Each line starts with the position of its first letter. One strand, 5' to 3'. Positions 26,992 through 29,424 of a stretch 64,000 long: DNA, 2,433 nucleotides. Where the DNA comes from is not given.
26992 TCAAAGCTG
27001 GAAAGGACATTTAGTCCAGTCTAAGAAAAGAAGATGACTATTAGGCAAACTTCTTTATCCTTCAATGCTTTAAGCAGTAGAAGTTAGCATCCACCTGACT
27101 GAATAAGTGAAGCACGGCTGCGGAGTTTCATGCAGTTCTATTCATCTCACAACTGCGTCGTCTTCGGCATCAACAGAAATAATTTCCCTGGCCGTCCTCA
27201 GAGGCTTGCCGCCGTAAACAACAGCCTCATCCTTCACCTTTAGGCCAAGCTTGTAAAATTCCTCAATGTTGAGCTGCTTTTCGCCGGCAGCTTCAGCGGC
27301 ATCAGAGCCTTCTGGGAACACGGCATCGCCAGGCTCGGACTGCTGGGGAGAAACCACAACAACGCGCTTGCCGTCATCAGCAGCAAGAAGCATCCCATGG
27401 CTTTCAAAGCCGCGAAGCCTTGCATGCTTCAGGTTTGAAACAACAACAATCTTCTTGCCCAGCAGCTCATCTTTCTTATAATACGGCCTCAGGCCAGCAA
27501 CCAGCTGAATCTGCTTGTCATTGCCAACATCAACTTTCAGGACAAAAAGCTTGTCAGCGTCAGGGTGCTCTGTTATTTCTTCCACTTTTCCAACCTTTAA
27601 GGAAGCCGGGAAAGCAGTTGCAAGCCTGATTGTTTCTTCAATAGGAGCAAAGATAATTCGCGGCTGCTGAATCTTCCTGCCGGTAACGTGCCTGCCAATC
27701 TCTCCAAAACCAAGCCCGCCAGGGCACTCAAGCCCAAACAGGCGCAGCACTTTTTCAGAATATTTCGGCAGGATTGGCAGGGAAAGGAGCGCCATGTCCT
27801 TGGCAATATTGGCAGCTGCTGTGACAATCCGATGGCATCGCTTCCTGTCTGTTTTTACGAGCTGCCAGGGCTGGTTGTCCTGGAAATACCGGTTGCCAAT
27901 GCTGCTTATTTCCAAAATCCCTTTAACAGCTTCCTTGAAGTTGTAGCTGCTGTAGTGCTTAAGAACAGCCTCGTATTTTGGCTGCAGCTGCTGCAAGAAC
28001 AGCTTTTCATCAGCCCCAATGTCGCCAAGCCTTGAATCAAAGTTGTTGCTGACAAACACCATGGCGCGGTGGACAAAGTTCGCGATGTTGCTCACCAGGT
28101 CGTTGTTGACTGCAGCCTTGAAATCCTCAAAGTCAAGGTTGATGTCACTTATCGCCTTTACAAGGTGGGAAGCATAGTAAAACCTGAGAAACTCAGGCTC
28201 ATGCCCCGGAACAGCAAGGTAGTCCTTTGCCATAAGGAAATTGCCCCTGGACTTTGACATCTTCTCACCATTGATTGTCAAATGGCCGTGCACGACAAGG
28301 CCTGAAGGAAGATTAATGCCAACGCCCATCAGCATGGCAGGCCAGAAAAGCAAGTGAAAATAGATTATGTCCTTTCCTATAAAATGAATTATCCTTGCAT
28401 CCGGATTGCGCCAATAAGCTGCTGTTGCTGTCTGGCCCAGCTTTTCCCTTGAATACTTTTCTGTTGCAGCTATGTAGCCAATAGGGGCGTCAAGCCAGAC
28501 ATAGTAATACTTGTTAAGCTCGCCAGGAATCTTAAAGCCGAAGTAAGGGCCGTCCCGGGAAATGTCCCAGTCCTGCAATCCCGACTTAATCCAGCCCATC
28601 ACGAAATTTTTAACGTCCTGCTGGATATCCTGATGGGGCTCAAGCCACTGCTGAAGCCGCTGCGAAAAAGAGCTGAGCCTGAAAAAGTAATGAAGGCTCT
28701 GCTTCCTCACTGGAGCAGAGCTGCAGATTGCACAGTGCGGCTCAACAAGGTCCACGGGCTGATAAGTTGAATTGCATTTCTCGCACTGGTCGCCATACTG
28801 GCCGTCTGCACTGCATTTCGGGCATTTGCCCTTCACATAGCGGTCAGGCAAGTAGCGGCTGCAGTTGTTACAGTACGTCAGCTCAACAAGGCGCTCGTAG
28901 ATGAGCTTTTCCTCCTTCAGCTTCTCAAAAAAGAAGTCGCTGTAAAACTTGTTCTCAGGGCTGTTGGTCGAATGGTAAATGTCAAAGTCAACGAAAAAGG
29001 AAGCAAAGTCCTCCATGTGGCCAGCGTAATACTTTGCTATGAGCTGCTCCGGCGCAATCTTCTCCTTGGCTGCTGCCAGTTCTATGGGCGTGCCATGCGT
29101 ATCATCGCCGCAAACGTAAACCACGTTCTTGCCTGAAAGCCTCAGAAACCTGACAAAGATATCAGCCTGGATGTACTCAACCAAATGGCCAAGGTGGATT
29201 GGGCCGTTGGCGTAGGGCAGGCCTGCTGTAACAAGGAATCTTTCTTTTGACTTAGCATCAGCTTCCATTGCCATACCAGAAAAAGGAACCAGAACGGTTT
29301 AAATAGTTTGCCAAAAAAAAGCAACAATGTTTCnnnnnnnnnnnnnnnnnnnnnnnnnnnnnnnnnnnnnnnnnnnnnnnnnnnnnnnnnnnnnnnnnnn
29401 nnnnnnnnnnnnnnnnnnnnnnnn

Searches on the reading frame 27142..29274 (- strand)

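Call 15: search_protein_families(library=pfam, proteins=[window:27142-29274:-])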
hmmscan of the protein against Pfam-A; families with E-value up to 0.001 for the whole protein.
window:27142-29274:- (710 aa): 7 families
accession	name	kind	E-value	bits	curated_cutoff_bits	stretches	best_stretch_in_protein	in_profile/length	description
PF09334.17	tRNA-synt_1g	-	5.2e-146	486.8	20.1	1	13-405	1-391/391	tRNA synthetases class I (M)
PF01588.26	tRNA_bind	-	7.1e-29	100.2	27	1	559-650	1-95/96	Putative tRNA binding domain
PF00133.28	tRNA-synt_1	-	3e-20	72.8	22.7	1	5-250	17-244/414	tRNA synthetases class I (I, L, M and V)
PF19303.5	Anticodon_3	-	4.6e-13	49.8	23.5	1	417-516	5-104/152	Anticodon binding domain of methionyl tRNA ligase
PF01406.26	tRNA-synt_1e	-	3e-10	40.4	27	1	326-371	241-284/301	tRNA synthetases class I (C) catalytic domain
PF01921.24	tRNA-synt_1f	-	3.9e-07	29.7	27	0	335-389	279-329/360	tRNA synthetases class I (K)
PF08264.19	Anticodon_1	-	0.00031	21.1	25.1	1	424-510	2-87/148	Anticodon-binding domain of tRNA ligase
